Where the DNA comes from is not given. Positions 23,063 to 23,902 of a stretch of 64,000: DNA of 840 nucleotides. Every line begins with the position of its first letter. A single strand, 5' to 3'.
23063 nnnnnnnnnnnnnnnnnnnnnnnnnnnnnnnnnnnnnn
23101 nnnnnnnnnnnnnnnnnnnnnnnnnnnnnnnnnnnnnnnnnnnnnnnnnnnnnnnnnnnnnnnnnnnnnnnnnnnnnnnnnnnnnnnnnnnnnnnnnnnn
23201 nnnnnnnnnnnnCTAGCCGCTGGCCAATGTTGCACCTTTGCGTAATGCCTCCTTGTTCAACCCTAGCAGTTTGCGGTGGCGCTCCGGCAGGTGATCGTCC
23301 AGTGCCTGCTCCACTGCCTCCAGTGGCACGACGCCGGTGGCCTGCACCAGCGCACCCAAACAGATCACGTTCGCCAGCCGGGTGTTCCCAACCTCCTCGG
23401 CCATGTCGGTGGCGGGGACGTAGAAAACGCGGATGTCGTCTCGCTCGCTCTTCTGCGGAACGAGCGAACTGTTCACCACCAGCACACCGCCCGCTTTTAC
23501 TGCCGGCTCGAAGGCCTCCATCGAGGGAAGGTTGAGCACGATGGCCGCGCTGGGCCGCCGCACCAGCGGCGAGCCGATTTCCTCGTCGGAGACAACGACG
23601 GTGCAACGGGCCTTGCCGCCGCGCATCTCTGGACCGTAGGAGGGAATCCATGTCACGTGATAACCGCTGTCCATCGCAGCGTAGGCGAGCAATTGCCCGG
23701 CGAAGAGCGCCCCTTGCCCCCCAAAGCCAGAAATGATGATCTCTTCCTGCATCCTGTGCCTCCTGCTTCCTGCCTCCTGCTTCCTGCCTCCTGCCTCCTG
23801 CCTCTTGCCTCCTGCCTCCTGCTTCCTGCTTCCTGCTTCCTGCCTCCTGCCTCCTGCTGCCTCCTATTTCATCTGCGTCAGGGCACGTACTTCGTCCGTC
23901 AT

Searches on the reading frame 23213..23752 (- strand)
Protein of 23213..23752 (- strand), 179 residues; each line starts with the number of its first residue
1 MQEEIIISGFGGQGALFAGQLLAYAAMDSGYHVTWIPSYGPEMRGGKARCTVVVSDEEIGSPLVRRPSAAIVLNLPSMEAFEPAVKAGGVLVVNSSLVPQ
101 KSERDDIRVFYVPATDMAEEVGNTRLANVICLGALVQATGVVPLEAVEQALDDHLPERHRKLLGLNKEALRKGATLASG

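Call 6: search_protein_families(library=pfam, proteins=[window:23213-23752:-])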
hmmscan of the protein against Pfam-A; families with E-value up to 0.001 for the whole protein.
window:23213-23752:- (179 aa): 1 family
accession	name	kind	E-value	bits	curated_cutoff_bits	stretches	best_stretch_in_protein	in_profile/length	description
PF01558.24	POR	-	3e-44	151.6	27.4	1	11-174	1-172/173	Pyruvate ferredoxin/flavodoxin oxidoreductase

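Call 7: find_encoding_contigs(protein=window:23213-23752:-, flank=3000, max_places=10)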
Protein window:23213-23752:- (179 aa): 21 contigs read that carry it; 10 places shown.
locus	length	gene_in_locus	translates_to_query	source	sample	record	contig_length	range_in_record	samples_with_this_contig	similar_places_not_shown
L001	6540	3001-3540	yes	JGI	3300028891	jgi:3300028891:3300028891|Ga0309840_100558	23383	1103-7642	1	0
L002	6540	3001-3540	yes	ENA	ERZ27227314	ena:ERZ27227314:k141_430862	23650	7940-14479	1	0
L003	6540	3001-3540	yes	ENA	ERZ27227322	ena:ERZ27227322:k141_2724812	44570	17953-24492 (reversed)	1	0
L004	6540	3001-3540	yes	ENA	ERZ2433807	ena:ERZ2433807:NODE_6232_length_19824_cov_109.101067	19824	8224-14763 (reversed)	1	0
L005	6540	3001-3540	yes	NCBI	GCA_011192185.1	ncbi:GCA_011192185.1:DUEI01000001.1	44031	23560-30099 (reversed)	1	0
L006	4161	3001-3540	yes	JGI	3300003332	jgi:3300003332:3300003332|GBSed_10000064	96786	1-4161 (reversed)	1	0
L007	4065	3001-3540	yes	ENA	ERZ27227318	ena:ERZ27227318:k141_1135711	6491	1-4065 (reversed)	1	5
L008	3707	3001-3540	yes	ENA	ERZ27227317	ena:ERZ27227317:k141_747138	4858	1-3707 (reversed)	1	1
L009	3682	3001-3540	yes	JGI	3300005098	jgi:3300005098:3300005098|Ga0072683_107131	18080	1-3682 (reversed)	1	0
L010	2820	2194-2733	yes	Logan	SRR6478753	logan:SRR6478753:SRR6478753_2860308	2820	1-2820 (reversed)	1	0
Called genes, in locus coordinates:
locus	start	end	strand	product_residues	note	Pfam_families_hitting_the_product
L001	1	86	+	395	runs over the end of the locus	?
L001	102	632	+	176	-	-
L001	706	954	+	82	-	PF14697:Fer4_21 (weak), PF25160:LdpA_Fe-S-bd (faint), PF00037:Fer4, PF12797:Fer4_2, PF12837:Fer4_6, PF13237:Fer4_10, PF12838:Fer4_7, PF13187:Fer4_9, +4 more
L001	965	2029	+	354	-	PF01855:POR_N, PF17147:PFOR_II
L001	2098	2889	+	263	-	PF02775:TPP_enzyme_C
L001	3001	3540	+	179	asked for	PF01558:POR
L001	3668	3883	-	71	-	-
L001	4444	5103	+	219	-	PF00072:Response_reg (weak), PF00486:Trans_reg_C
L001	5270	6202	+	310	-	PF00318:Ribosomal_S2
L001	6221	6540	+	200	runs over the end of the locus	PF00889:EF_TS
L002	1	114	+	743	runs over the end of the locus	-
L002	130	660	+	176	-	-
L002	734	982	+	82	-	PF14697:Fer4_21 (weak), PF25160:LdpA_Fe-S-bd (faint), PF00037:Fer4, PF12797:Fer4_2, PF12837:Fer4_6, PF13237:Fer4_10, PF12838:Fer4_7, PF13187:Fer4_9, +4 more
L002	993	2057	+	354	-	PF01855:POR_N, PF17147:PFOR_II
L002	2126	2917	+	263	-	PF02775:TPP_enzyme_C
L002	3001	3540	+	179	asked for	PF01558:POR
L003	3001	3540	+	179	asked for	PF01558:POR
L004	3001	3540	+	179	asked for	PF01558:POR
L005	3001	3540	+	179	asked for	PF01558:POR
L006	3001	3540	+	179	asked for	PF01558:POR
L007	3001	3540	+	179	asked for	PF01558:POR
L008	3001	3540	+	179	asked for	PF01558:POR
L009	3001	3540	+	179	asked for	PF01558:POR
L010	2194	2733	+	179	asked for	PF01558:POR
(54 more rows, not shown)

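Call 18: find_homologous_proteins(query=window:23213-23752:-, max_evalue=1e-20)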
Query window:23213-23752:- (179 aa): 7998 proteins with E <= 1e-20 among 8000 candidates; the best 120 are listed.
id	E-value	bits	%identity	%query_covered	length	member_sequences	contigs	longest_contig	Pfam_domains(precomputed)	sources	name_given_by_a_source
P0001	8.9e-111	385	100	100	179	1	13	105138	PF01558.26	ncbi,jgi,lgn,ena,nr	ncbi:MAG TPA: 2-oxoacid:ferredoxin oxidoreductase subunit gamma [Thermoflexia bacterium]|nr:MAG: 2-o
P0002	2.2e-101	355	92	98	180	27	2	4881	PF01558.26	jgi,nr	nr:2-oxoacid:ferredoxin oxidoreductase subunit gamma [Anaerolineae bacterium]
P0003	2.4e-100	351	89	100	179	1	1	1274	PF01558.26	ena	-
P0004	5.1e-100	350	90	100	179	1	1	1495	PF01558.26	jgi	jgi:2-oxoglutarate ferredoxin oxidoreductase subunit gamma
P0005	1.8e-99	348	89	100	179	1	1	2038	PF01558.26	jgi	jgi:2-oxoglutarate ferredoxin oxidoreductase subunit gamma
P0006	1.9e-99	348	89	100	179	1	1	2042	PF01558.26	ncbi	-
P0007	1.9e-99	348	89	100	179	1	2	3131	PF01558.26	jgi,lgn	jgi:2-oxoglutarate ferredoxin oxidoreductase subunit gamma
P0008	1.9e-99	348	89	100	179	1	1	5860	PF01558.26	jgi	jgi:2-oxoglutarate ferredoxin oxidoreductase subunit gamma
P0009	1.9e-99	348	90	99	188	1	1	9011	PF01558.26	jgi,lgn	jgi:2-oxoglutarate ferredoxin oxidoreductase subunit gamma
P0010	2.2e-99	348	89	100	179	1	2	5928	PF01558.26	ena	-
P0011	2.9e-99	348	89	100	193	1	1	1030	PF01558.26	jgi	jgi:2-oxoglutarate ferredoxin oxidoreductase subunit gamma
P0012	3.3e-99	348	89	100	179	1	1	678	PF01558.26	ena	-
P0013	3.4e-99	348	88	100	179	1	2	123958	PF01558.26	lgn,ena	-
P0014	3.7e-99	347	89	100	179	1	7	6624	PF01558.26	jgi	jgi:2-oxoglutarate ferredoxin oxidoreductase subunit gamma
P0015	3.7e-99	347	89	100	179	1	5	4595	PF01558.26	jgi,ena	jgi:2-oxoglutarate ferredoxin oxidoreductase subunit gamma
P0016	4.3e-99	347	89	100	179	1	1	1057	PF01558.26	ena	-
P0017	4.7e-99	347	88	100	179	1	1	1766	PF01558.26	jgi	jgi:2-oxoglutarate ferredoxin oxidoreductase subunit gamma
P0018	4.8e-99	347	89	100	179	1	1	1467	PF01558.26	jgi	jgi:2-oxoglutarate ferredoxin oxidoreductase subunit gamma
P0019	5.1e-99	347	88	100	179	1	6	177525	PF01558.26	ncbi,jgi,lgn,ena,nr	ncbi:MAG TPA: 2-oxoacid:acceptor oxidoreductase family protein [Anaerolineae bacterium]|nr:2-oxoacid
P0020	6.3e-99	347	89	100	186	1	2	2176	PF01558.26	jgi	jgi:2-oxoglutarate ferredoxin oxidoreductase subunit gamma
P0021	6.7e-99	347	89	100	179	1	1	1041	PF01558.26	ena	-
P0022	8.3e-99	346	88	100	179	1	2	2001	PF01558.26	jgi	jgi:2-oxoglutarate ferredoxin oxidoreductase subunit gamma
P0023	8.5e-99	346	88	100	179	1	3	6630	PF01558.26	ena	-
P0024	9.8e-99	346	88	100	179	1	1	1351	PF01558.26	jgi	jgi:2-oxoglutarate ferredoxin oxidoreductase subunit gamma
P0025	1.1e-98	346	90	99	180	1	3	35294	PF01558.26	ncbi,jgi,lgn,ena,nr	ncbi:MAG TPA: 2-oxoacid:ferredoxin oxidoreductase subunit gamma [Anaerolineales bacterium]|nr:2-oxoa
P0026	1.2e-98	346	89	100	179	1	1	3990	PF01558.26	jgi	-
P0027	1.3e-98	346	88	100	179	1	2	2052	PF01558.26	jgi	jgi:2-oxoglutarate ferredoxin oxidoreductase subunit gamma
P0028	1.3e-98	346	88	100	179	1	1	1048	PF01558.26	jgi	jgi:2-oxoglutarate ferredoxin oxidoreductase subunit gamma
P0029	1.3e-98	346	88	100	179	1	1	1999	PF01558.26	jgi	jgi:2-oxoglutarate ferredoxin oxidoreductase subunit gamma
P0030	1.3e-98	346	88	100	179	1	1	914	PF01558.26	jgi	-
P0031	1.5e-98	345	88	100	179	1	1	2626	PF01558.26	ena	-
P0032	1.7e-98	345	88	100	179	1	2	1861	PF01558.26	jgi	jgi:2-oxoglutarate ferredoxin oxidoreductase subunit gamma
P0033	1.7e-98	345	88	100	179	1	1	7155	PF01558.26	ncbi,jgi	-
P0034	2.2e-98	345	87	100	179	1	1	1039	PF01558.26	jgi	jgi:2-oxoglutarate ferredoxin oxidoreductase subunit gamma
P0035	2.5e-98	345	88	100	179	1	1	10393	PF01558.26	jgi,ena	jgi:2-oxoglutarate ferredoxin oxidoreductase subunit gamma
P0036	2.7e-98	345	88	100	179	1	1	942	PF01558.26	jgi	jgi:2-oxoglutarate ferredoxin oxidoreductase subunit gamma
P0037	2.8e-98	345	89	97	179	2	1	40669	PF01558.26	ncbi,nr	ncbi:MAG TPA: 2-oxoacid:ferredoxin oxidoreductase subunit gamma [Thermoflexia bacterium]|nr:2-oxoaci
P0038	3.2e-98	344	87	100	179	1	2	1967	PF01558.26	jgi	jgi:2-oxoglutarate ferredoxin oxidoreductase subunit gamma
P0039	3.2e-98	344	91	98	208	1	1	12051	PF01558.26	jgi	-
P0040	3.2e-98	344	88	100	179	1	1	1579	PF01558.26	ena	-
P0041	3.2e-98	344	89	99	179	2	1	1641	PF01558.26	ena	-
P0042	3.3e-98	344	88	100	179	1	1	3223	PF01558.26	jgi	-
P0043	3.3e-98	344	88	100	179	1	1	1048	PF01558.26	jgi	jgi:2-oxoglutarate ferredoxin oxidoreductase subunit gamma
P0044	3.4e-98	344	87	100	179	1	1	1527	PF01558.26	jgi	jgi:2-oxoglutarate ferredoxin oxidoreductase subunit gamma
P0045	3.5e-98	344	88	100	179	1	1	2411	PF01558.26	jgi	jgi:2-oxoglutarate ferredoxin oxidoreductase subunit gamma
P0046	4.0e-98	344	87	100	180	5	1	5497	PF01558.26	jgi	jgi:2-oxoglutarate ferredoxin oxidoreductase subunit gamma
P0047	4.7e-98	344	88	100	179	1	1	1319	PF01558.26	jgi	jgi:2-oxoglutarate ferredoxin oxidoreductase subunit gamma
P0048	4.8e-98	344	88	100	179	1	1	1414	PF01558.26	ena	-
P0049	6.2e-98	343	87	100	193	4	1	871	PF01558.26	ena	-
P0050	6.3e-98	343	88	99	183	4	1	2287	PF01558.26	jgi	-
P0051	7.1e-98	343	89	97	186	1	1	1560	PF01558.26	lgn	-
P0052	8.2e-98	343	89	99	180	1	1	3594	PF01558.26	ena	-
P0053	9.8e-98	343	88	100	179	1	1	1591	PF01558.26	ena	-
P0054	9.9e-98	343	87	99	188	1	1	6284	PF01558.26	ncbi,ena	-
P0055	1.0e-97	343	88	100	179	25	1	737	PF01558.26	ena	-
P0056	1.2e-97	343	88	98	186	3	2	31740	PF01558.26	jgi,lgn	-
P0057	1.5e-97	342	87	100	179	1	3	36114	PF01558.26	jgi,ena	-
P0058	1.5e-97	342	87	100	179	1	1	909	PF01558.26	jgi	-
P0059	1.6e-97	342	89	99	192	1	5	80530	PF01558.26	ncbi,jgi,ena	-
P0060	1.6e-97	342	87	100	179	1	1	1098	PF01558.26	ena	-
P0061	1.7e-97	342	88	100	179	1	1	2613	PF01558.26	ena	-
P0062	1.7e-97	342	88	100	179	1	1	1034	PF01558.26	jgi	jgi:2-oxoglutarate ferredoxin oxidoreductase subunit gamma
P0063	1.7e-97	342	87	100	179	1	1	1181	PF01558.26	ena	-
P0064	2.2e-97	342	88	98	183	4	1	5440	PF01558.26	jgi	jgi:2-oxoglutarate ferredoxin oxidoreductase subunit gamma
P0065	2.3e-97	342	87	99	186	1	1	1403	PF01558.26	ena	-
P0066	2.4e-97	342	88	99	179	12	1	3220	PF01558.26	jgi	jgi:2-oxoglutarate ferredoxin oxidoreductase subunit gamma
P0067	2.8e-97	341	90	98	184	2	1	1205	PF01558.26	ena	-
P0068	2.9e-97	341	87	100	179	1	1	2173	PF01558.26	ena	-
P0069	3.1e-97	341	86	100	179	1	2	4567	PF01558.26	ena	-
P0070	3.4e-97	341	88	100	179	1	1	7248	PF01558.26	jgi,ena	-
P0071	4.3e-97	341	87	100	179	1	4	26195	PF01558.26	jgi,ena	-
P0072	4.6e-97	341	87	100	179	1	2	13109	PF01558.26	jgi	-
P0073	6.2e-97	340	87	100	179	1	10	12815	PF01558.26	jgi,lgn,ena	-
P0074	6.5e-97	340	87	100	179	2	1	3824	PF01558.26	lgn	-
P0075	7.2e-97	340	89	97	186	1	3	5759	PF01558.26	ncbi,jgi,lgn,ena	-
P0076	7.8e-97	340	88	98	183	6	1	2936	PF01558.26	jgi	jgi:2-oxoglutarate ferredoxin oxidoreductase subunit gamma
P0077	8.0e-97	340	87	100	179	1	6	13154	PF01558.26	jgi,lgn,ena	-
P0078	8.2e-97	340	87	100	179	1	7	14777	PF01558.26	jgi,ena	-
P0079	8.4e-97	340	87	100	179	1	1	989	PF01558.26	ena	-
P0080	9.3e-97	340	87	100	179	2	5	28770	PF01558.26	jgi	jgi:2-oxoglutarate ferredoxin oxidoreductase subunit gamma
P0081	1.0e-96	339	87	99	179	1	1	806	PF01558.26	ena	-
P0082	1.1e-96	339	88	98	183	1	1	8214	PF01558.26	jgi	jgi:2-oxoglutarate ferredoxin oxidoreductase subunit gamma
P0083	1.1e-96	339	87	100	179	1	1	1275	PF01558.26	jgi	jgi:2-oxoglutarate ferredoxin oxidoreductase subunit gamma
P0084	1.2e-96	339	87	100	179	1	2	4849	PF01558.26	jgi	-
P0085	1.2e-96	339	86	99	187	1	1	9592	PF01558.26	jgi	-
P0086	1.2e-96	339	87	100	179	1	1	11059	PF01558.26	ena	-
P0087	1.2e-96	339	86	100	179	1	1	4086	PF01558.26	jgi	jgi:2-oxoglutarate ferredoxin oxidoreductase subunit gamma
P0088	1.4e-96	339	87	97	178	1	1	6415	PF01558.26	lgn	-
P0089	1.6e-96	339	85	100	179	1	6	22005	PF01558.26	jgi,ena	-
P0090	2.1e-96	339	86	100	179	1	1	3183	PF01558.26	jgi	jgi:2-oxoglutarate ferredoxin oxidoreductase subunit gamma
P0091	2.2e-96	338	87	100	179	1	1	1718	PF01558.26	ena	-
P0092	2.3e-96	338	87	100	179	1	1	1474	PF01558.26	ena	-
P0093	2.8e-96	338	85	100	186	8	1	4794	PF01558.26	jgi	-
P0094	2.9e-96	338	87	100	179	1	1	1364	PF01558.26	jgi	jgi:2-oxoglutarate ferredoxin oxidoreductase subunit gamma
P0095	2.9e-96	338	86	100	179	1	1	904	PF01558.26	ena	-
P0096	2.9e-96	338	86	100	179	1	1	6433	PF01558.26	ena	-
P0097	3.0e-96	338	87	100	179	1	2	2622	PF01558.26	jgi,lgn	jgi:2-oxoglutarate ferredoxin oxidoreductase subunit gamma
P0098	3.1e-96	338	87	100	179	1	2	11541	PF01558.26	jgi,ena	-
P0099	3.1e-96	338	87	100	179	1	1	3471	PF01558.26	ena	-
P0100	3.2e-96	338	87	100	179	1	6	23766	PF01558.26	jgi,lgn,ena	-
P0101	3.5e-96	338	86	98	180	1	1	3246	PF01558.26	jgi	jgi:2-oxoglutarate ferredoxin oxidoreductase subunit gamma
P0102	3.7e-96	338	85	100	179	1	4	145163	PF01558.26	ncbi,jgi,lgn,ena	-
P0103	3.9e-96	338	87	99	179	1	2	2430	PF01558.26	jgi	jgi:2-oxoglutarate ferredoxin oxidoreductase subunit gamma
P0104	4.5e-96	337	88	98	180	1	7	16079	PF01558.26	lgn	-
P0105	4.6e-96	337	87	93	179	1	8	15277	PF01558.26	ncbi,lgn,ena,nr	ncbi:MAG: 2-oxoacid:acceptor oxidoreductase family protein [Chloroflexi bacterium]|nr:2-oxoacid:acce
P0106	4.8e-96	337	85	99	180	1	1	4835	PF01558.26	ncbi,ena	-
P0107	4.9e-96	337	85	100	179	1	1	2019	PF01558.26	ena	-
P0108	5.6e-96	337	87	100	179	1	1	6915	PF01558.26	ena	-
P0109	6.5e-96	337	87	100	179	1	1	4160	PF01558.26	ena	-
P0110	7.6e-96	337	85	100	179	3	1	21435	PF01558.26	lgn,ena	-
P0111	7.7e-96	337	86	100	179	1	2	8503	PF01558.26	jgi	jgi:2-oxoglutarate ferredoxin oxidoreductase subunit gamma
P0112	8.1e-96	337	86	99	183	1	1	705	PF01558.26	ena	-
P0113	9.3e-96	336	87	99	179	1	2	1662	PF01558.26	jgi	jgi:2-oxoglutarate ferredoxin oxidoreductase subunit gamma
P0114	9.6e-96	336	86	97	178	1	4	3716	PF01558.26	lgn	-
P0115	1.0e-95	336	86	100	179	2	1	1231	PF01558.26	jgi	jgi:2-oxoglutarate ferredoxin oxidoreductase subunit gamma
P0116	1.1e-95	336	86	100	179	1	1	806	PF01558.26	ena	-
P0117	1.1e-95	336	87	100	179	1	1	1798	PF01558.26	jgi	-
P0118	1.1e-95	336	86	100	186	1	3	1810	PF01558.26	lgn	-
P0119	1.2e-95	336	86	99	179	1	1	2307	PF01558.26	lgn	-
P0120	1.4e-95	336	84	100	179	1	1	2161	PF01558.26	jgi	jgi:2-oxoglutarate ferredoxin oxidoreductase subunit gamma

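Call 19: find_related_loci(query=window:23213-23752:-, collection=genome_contigs, flank=6000)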
Query window:23213-23752:- (179 aa) in genome_contigs; peptide patterns used: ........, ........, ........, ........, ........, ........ (x = any residue, [..] = any of these).
341 stretches matched a pattern; 89 encode a relative of the query (tblastn E <= 1e-3); the best 80 are kept; 80 distinct loci.
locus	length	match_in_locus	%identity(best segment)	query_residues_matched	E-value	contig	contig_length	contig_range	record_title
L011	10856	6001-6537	88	1-179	2e-106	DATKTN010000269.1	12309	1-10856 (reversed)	MAG TPA_asm: Anaerolineae bacterium isolate SMAG_U14082 k141_905908, whole genome shotgun sequence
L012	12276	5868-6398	89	1-177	1e-105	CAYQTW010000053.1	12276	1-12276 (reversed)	MAG TPA_asm: uncultured Anaerolineales bacterium isolate binchicken_co355_303 genome assembly, contig: NODE_3309_length_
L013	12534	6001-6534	89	1-178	3e-105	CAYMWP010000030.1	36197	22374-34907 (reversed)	MAG TPA_asm: uncultured Anaerolineales bacterium isolate binchicken_co334_151 genome assembly, contig: NODE_1862_length_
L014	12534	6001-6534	90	1-178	2e-105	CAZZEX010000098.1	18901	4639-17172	MAG TPA_asm: uncultured Anaerolineales bacterium isolate SRP214966_co5_324 genome assembly, contig: NODE_2351_length_189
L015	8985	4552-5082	90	1-177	1e-104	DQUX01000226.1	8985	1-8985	MAG TPA_asm: Anaerolineales bacterium isolate SZUA-1492 k95_83074, whole genome shotgun sequence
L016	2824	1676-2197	89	1-174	1e-106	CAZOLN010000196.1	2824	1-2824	MAG TPA_asm: uncultured Anaerolineales bacterium isolate binchicken_co6_399 genome assembly, contig: NODE_51472_length_2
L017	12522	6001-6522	88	1-174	4e-104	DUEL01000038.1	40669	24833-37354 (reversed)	MAG TPA_asm: Thermoflexia bacterium isolate J88 Contig38, whole genome shotgun sequence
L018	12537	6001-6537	85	1-179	3e-103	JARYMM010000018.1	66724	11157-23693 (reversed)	MAG: Anaerolineae bacterium isolate A05DMB-I-32 NODE_18_length_66724_cov_6.594775, whole genome shotgun sequence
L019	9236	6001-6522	87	1-174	2e-102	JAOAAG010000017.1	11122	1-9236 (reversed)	MAG: Anaerolineae bacterium isolate SKW140 k141_39437, whole genome shotgun sequence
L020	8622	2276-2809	85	1-178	5e-102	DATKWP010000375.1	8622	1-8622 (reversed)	MAG TPA_asm: Anaerolineae bacterium isolate SMAG_U14166 k141_2846742, whole genome shotgun sequence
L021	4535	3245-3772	82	1-176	7e-102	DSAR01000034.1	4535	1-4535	MAG TPA_asm: Chloroflexota bacterium isolate SpSt-1153 Ga0129302_1012795, whole genome shotgun sequence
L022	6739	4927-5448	86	1-174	2e-101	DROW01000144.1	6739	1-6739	MAG TPA_asm: Chloroflexi bacterium isolate HyVt-544 HyVt-544_k145_444748, whole genome shotgun sequence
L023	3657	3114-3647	83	1-178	5e-102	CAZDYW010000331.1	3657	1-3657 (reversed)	MAG TPA_asm: uncultured Anaerolineales bacterium isolate binchicken_co15_170 genome assembly, contig: NODE_28099_length_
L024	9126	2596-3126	85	1-177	1e-100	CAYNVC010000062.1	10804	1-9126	MAG TPA_asm: uncultured Anaerolineales bacterium isolate binchicken_co67_58 genome assembly, contig: NODE_6671_length_10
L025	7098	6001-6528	85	1-176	5e-101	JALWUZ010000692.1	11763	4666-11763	MAG: Anaerolineae bacterium isolate T2_maxbin2_scaf2bin.042 T2_NODE_6603_length_11763_cov_2.607769, whole genome shotgun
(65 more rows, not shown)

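Call 48: find_encoding_contigs(protein=P0039, flank=2500, max_places=4)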
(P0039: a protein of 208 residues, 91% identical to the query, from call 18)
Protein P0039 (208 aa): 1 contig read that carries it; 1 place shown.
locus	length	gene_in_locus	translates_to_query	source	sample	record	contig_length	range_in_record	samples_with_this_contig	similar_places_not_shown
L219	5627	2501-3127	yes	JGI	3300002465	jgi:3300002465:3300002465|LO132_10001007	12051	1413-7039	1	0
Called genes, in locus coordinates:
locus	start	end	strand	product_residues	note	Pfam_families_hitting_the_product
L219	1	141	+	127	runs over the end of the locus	PF10049:DUF2283 (weak)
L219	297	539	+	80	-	PF12797:Fer4_2, PF12837:Fer4_6, PF13237:Fer4_10, PF00037:Fer4, PF13459:Fer4_15 (weak), PF14697:Fer4_21, PF12838:Fer4_7, PF13187:Fer4_9, +5 more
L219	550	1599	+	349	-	PF01855:POR_N, PF17147:PFOR_II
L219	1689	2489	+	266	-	PF02775:TPP_enzyme_C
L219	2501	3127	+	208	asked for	PF01558:POR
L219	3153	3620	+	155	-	-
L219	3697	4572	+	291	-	PF03807:F420_oxidored, PF14748:P5CR_dimer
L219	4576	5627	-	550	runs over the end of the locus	PF02163:Peptidase_M50, PF00908:dTDP_sugar_isom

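Call 49: find_encoding_contigs(protein=P0011, flank=1500, max_places=4)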
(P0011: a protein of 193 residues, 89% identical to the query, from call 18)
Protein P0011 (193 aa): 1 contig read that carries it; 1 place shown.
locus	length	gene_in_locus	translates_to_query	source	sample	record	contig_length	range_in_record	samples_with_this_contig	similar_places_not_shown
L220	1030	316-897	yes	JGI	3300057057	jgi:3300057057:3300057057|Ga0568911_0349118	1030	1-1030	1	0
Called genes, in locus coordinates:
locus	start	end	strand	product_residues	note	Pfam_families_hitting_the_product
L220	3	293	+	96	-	?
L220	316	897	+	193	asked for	PF01558:POR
